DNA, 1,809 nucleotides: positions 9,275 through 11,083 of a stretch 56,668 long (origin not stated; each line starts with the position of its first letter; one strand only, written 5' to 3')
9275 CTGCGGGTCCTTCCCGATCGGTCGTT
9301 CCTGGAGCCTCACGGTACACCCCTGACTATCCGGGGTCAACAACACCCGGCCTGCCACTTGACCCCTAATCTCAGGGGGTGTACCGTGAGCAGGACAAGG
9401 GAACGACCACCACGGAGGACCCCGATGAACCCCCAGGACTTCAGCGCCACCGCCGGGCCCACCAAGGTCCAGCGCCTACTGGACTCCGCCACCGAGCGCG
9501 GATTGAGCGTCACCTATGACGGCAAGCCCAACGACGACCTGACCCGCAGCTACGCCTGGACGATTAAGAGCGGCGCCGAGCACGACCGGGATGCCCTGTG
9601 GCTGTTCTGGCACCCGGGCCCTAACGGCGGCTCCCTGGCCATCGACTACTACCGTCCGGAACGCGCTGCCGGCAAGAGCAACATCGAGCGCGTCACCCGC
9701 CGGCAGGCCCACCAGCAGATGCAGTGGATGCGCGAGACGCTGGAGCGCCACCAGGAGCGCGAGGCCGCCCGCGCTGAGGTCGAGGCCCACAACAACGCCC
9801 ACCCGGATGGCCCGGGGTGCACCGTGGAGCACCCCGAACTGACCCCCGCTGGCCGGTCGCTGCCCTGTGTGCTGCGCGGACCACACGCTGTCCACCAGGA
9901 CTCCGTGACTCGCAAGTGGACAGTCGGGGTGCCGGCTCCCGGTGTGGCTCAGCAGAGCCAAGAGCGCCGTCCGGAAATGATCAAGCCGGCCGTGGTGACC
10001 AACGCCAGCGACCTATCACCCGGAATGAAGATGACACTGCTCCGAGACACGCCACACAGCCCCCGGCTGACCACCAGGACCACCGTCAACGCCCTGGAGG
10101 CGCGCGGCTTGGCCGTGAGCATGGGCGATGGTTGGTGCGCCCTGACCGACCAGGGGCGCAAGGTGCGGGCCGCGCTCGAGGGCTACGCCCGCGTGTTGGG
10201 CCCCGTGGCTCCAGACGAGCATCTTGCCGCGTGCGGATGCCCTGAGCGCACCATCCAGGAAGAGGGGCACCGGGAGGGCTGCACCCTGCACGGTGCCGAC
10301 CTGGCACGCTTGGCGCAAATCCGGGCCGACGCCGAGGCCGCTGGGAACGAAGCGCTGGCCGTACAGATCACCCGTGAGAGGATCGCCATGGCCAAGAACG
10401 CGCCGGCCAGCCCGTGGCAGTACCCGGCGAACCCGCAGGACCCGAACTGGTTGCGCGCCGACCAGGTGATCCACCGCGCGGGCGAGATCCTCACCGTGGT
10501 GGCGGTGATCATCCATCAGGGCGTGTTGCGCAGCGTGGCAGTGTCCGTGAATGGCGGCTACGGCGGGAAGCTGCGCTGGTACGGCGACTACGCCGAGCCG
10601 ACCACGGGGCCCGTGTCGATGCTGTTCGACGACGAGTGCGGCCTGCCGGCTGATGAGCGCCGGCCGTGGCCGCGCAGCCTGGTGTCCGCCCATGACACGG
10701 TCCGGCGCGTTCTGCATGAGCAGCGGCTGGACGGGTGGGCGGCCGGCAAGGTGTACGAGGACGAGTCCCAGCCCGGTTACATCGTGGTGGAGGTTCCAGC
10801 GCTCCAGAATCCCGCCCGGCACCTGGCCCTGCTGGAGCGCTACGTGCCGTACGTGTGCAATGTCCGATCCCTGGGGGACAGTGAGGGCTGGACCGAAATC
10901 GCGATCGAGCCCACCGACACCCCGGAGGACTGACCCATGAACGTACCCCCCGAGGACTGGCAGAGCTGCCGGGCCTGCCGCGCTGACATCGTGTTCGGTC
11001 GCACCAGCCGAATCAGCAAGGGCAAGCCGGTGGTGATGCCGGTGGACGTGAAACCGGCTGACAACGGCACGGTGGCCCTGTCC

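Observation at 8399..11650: Self-transcribed ~3-kb accessory island splits the head module between protease and capsid genes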

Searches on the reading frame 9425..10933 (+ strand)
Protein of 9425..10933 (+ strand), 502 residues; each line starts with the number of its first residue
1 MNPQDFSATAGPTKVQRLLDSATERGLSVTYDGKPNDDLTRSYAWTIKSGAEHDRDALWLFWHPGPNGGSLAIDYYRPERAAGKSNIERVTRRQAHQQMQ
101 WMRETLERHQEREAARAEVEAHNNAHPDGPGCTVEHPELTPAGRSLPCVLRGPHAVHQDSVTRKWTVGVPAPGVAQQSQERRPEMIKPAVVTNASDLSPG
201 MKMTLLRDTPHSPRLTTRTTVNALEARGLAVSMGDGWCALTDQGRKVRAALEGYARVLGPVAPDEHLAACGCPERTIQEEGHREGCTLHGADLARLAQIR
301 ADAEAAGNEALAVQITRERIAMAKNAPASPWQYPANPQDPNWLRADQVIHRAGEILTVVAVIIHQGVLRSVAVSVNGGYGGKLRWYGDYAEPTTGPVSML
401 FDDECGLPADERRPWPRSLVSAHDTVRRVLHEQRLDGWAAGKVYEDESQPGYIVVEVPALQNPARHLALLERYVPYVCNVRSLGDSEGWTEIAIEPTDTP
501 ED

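Call 7: search_protein_families(library=pfam, proteins=[window:9425-10933:+], max_evalue=0.1)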
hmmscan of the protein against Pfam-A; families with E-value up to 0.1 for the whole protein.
window:9425-10933:+ (502 aa): 0 families

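Call 8: search_protein_families(library=phrogs, proteins=[window:9425-10933:+], max_evalue=0.1)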
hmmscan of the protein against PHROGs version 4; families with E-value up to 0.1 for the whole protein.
window:9425-10933:+ (502 aa): 0 families

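Call 10: search_dna_similar(query=window:9425-10933:+, collection=phages, mode=protein, max_rows=30, max_evalue=0.001)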
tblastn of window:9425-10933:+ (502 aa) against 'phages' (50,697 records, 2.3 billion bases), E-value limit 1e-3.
No match.

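Call 17: find_encoding_contigs(protein=window:9425-10933:+, flank=10000, max_places=10)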
Protein window:9425-10933:+ (502 aa): no gene with exactly this product is on record in the collection.

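Call 27: find_homologous_proteins(query=window:9425-10933:+, max_evalue=0.001)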
Query window:9425-10933:+ (502 aa): 3 proteins with E <= 0.001 among 8000 candidates.
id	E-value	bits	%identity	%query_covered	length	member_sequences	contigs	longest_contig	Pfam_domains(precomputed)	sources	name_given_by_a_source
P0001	0.0e+0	1163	100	100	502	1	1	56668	-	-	-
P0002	2.8e-268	909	79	100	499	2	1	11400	-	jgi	-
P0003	2.5e-89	319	43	49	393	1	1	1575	-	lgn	-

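Call 28: search_protein_families(library=padloc, proteins=[window:9425-10933:+], max_evalue=0.1)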
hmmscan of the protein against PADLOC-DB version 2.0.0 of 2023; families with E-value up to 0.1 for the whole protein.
window:9425-10933:+ (502 aa): 0 families

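Call 29: search_protein_families(library=ncbifam, proteins=[window:9425-10933:+], max_evalue=0.1)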
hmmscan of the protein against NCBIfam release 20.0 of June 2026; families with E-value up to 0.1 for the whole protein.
window:9425-10933:+ (502 aa): 0 families

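Call 43: search_protein_representatives(alignment_id=A1)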
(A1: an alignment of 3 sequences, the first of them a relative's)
Query: 3 sequences, 499 profile positions. Proteins with E-value up to 0.001 (for the whole library): 57; up to 1e-10: 35; up to 1e-30: 13. The best 57 are listed.
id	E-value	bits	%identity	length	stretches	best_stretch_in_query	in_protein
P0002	0.0e+00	1054.0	-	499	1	1-499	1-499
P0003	6.8e-189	645.2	-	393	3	325-499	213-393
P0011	4.0e-55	203.9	-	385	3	336-480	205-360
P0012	1.8e-53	198.5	-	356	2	333-481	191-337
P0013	5.7e-49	183.6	-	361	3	329-494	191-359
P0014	1.9e-48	181.9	-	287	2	7-117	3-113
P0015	4.9e-45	170.6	-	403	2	280-480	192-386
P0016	7.2e-45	170.1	-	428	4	338-474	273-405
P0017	6.8e-43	163.6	-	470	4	330-479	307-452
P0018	1.4e-39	152.7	-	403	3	328-482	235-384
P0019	4.9e-39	150.8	-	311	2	10-125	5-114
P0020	7.5e-37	143.6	-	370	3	362-495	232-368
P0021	2.0e-33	132.3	-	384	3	321-493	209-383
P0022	2.3e-26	109.0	-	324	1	191-481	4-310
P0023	2.1e-18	82.8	-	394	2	11-127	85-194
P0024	6.6e-18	81.1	-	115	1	7-115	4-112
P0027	2.8e-14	69.2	-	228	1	11-130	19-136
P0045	2.3e-09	53.0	-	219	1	185-266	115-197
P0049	4.4e-07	45.4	-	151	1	188-252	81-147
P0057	3.0e-05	39.4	-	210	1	187-253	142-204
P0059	1.8e-04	36.8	-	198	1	182-298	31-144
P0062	3.2e-04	36.0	-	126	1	188-253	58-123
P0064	5.6e-04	35.2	-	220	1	188-259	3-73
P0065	6.5e-04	35.0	-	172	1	189-254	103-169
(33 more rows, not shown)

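Call 46: predict_structure(alignment_id=A1)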
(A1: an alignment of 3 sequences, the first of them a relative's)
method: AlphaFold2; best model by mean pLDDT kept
length: 502 residues; sequences in the alignment: 3
mean_pLDDT: 45.3   pTM: 0.28
mean pLDDT of the five models: 45.3, 44.9, 43.3, 42.9, 41.9
residues with pLDDT >= 90: 0; 70-90: 77; 50-70: 98; < 50: 327
segments of 3 or more residues with pLDDT < 50: 1-11, 36-39, 68-70, 81-85, 122-124, 126-297, 319-426, 432-439, 472-477, 498-502
pLDDT, mean of each block of 10 residues (from residue 1): 40 73 83 57 76 67 58 68 59 82 80 67 44 29 32 32 33 27 22 27 28 34 39 34 36 30 31 38 33 46 71 57 35 29 29 30 28 28 27 25 28 27 46 44 63 65 56 52 66 56 27
secondary structure, 60 per line:
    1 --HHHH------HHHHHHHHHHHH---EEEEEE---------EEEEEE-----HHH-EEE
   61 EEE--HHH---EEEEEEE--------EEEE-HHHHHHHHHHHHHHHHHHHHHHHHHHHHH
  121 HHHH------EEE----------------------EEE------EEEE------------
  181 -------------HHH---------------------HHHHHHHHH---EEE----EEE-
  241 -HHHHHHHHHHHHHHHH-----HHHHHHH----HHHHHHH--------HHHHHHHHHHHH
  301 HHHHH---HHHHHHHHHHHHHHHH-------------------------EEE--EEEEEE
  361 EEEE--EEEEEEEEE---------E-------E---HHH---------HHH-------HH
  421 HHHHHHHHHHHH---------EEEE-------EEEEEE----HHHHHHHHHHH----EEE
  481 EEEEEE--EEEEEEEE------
elements in order: H3-6 H13-24 E28-33 E43-48 E58-63 E72-78 E87-90 H92-124 E131-133 E156-158 E165-168 H218-226 E230-232 E237-239 H242-257 H263-269 H274-280 H289-305 H309-324 E350-352 E355-364 E367-375 H419-432 E442-445 E453-458 H463-473 E478-486 E489-496

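Call 66: find_encoding_contigs(protein=P0027, flank=6000, max_places=3)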
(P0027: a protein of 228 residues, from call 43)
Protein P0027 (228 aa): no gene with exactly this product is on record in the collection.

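Call 67: find_encoding_contigs(protein=P0024, flank=6000, max_places=3)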
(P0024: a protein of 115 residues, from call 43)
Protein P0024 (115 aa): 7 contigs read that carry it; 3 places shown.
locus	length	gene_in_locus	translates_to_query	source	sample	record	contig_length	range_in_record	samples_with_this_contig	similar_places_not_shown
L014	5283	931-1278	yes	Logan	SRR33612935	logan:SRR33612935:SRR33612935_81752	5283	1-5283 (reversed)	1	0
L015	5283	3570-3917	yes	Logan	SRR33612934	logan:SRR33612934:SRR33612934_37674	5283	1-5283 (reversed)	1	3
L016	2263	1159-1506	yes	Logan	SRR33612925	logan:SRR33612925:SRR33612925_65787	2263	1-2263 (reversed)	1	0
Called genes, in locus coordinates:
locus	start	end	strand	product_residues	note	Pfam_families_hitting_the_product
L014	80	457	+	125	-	-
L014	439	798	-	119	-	-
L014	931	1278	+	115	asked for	-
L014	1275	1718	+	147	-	-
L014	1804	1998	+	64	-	-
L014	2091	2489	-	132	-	-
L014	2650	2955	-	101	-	-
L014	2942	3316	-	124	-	-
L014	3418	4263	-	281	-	-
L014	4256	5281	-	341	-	?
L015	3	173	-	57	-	?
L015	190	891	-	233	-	-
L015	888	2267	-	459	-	-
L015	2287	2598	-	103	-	-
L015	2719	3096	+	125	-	-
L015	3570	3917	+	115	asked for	-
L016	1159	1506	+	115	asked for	-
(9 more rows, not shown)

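Call 79: predict_structure(alignment_id=A5)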
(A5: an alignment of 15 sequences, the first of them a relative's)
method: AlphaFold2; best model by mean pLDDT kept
length: 502 residues; sequences in the alignment: 15
mean_pLDDT: 70.0   pTM: 0.41
mean pLDDT of the five models: 70.0, 69.1, 68.9, 67.7, 67.2
residues with pLDDT >= 90: 154; 70-90: 115; 50-70: 104; < 50: 129
segments of 3 or more residues with pLDDT < 50: 130-215, 233-238, 240-248, 254-267, 322-327
pLDDT, mean of each block of 10 residues (from residue 1): 61 91 95 63 89 90 86 86 75 95 92 86 68 40 38 31 28 31 28 36 34 47 57 49 48 43 46 62 59 65 61 60 53 83 91 90 87 82 82 84 88 92 96 95 88 94 93 94 90 84 43
secondary structure, 60 per line:
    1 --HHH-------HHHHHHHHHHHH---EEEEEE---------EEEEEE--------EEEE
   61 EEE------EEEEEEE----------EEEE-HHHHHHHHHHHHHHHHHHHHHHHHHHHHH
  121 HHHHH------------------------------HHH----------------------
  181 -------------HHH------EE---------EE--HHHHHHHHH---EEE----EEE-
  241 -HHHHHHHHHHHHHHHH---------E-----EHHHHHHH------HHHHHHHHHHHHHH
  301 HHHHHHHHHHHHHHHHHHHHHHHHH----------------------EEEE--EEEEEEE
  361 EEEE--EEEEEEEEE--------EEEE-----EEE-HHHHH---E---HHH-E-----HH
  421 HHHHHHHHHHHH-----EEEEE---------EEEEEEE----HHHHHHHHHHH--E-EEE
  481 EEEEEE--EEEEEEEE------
elements in order: H13-24 E28-33 E43-48 E57-63 E70-76 E87-90 H92-125 H218-226 E230-232 E237-239 H242-257 H274-280 H287-325 E348-351 E354-364 E367-375 E384-387 E393-395 H397-401 H419-432 E438-442 E452-458 H463-473 E478-486 E489-496

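Call 82: fold_search(model_id=the predicted structure, library=pdb)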
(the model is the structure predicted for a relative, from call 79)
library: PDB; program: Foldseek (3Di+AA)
matches with E <= 10: 279; with E <= 0.001: 0
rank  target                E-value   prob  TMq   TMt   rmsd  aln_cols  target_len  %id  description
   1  2qgu                  2.7e-01  0.23  0.08  0.19  12.2        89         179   17  Three-dimensional structure of the phospholipid-binding protein from Ralstonia solanacearum Q8XV73_RALSQ in complex with (released 2007-07-24)
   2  2x5h_D                3.8e-01  0.23  0.09  0.31  12.9       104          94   12  Crystal structure of the ORF131 L26M L51M double mutant from Sulfolobus islandicus rudivirus 1 (released 2010-07-21)
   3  7u0h_X                4.3e-01  0.25  0.08  0.24   8.7        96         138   14  State NE1 nucleolar 60S ribosome biogenesis intermediate - Overall model (released 2022-12-14)
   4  5xxb_W                4.5e-01  0.51  0.08  0.26   3.9        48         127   21  Large subunit of Toxoplasma gondii ribosome (released 2017-08-30)
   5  7t7i_B                4.8e-01  0.60  0.12  0.23   6.4        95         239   14  EBV nuclear egress complex (released 2022-07-06)
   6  8p8n_QX               4.8e-01  0.25  0.09  0.28   9.0        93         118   17  Mouse RPL39 integrated into the yeast 60S ribosomal subunit (released 2024-06-12)
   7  6aq3_B                5.1e-01  0.47  0.13  0.32   5.5       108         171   12  Crystal structure of a trafficking protein particle complex subunit 3 from Naegleria fowleri covalently bound to palmi (released 2017-08-30)
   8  6az3_V                5.4e-01  0.21  0.09  0.29  12.5        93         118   12  Cryo-EM structure of of the large subunit of Leishmania ribosome bound to paromomycin (released 2017-12-06)
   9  3jct_X                5.7e-01  0.30  0.08  0.23   4.2        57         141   18  Cryo-em structure of eukaryotic pre-60S ribosomal subunits (released 2016-06-01)
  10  5lzs_X                6.0e-01  0.51  0.08  0.28   3.5        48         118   14  Structure of the mammalian ribosomal elongation complex with aminoacyl-tRNA, eEF1A, and didemnin B (released 2016-11-30)
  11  3m0b                  6.4e-01  0.41  0.12  0.27   5.2       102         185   16  Ru-Porphyrin Protein Scaffolds for Sensing O2 (released 2010-04-14)
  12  8ova_BX               6.4e-01  0.15  0.09  0.28  12.4       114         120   13  CRYO-EM STRUCTURE OF TRYPANOSOMA BRUCEI PROCYCLIC FORM 80S RIBOSOME : PARENTAL STRAIN (released 2023-11-29)
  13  5fki_10               6.4e-01  0.14  0.14  0.24  13.4       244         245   12  Pseudorabies virus (PrV) nuclear egress complex proteins fitted as a hexameric lattice into a sub-tomogram average de (released 2016-03-16)
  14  7old_LX               6.7e-01  0.35  0.09  0.30   4.6        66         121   15  Thermophilic eukaryotic 80S ribosome at pe/E (TI)-POST state (released 2022-01-26)
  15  9i1w_LX               6.7e-01  0.23  0.09  0.28   8.8        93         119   13  High resolution structure of the thermophilic 60S ribosomal subunit of Chaetomium thermophilum (released 2025-12-17)
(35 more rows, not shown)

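Call 83: fold_search(model_id=the predicted structure, library=viral)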
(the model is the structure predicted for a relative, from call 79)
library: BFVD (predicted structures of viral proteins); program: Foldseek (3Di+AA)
matches with E <= 10: 469; with E <= 0.001: 0
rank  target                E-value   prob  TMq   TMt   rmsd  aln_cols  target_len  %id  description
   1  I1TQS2                1.1e-02  0.69  0.15  0.22  24.4       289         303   12  (no name in the UniProt tables at hand)
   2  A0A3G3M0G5            1.8e-02  1.00  0.16  0.81   2.9        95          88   16  Uncharacterized protein [Arthrobacter phage Mendel]
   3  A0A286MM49            5.3e-02  0.41  0.15  0.23  19.0       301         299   12  Nuclear egress lamina protein [Beluga whale alphaherpesvirus 1]
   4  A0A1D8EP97            7.0e-02  0.96  0.13  0.43   5.4        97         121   11  (no name in the UniProt tables at hand)
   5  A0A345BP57            8.3e-02  0.12  0.10  0.13  35.2       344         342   13  (no name in the UniProt tables at hand)
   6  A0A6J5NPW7            1.0e-01  0.08  0.07  0.07  32.5       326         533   14  Uncharacterized protein [uncultured Caudovirales phage]
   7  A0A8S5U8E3            1.1e-01  0.33  0.09  0.25  17.1       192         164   11  Uncharacterized protein [Siphoviridae sp. ct9j27]
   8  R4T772                1.2e-01  0.96  0.12  0.62   3.8        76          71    9  Uncharacterized protein [Halogranum tailed virus 1]
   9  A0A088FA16            1.8e-01  0.14  0.11  0.17  32.2       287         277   12  Bel1 protein [Brown greater galago prosimian foamy virus]
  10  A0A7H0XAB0            2.0e-01  0.05  0.07  0.07  32.4       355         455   14  (no name in the UniProt tables at hand)
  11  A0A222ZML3            2.3e-01  0.84  0.13  0.41   5.6        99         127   10  (no name in the UniProt tables at hand)
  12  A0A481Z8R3            2.4e-01  0.20  0.07  0.16  12.5        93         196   15  Uncharacterized protein [Pithovirus LCPAC302]
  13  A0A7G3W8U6            2.4e-01  0.06  0.09  0.09  33.3       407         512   12  ORF2 [Monilinia hypovirus A]
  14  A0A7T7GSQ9            3.0e-01  0.20  0.09  0.26  15.7       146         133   10  (no name in the UniProt tables at hand)
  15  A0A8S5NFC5            4.0e-01  0.30  0.10  0.18   5.7        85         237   10  High potential iron-sulfur protein like [Siphoviridae sp. ctrok7]
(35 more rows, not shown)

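Call 108: search_solved_structures(query=A5, max_evalue=1)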
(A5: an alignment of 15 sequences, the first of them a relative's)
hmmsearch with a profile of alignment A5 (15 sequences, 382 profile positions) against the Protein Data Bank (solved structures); distinct sequences matched with E-value up to 1: 3.
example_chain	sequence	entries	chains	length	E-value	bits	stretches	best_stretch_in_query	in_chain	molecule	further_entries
6nu2_AU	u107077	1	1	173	0.033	16.8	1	334-365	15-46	28S ribosomal protein S26, mitochondrial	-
9ojm_U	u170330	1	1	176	0.033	16.8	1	334-365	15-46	Small ribosomal subunit protein mS26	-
3j9m_AU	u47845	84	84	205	0.042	16.4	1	334-365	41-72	mS26 | 28S ribosomal protein S26, mitochondrial | Small ribosomal subunit protein mS26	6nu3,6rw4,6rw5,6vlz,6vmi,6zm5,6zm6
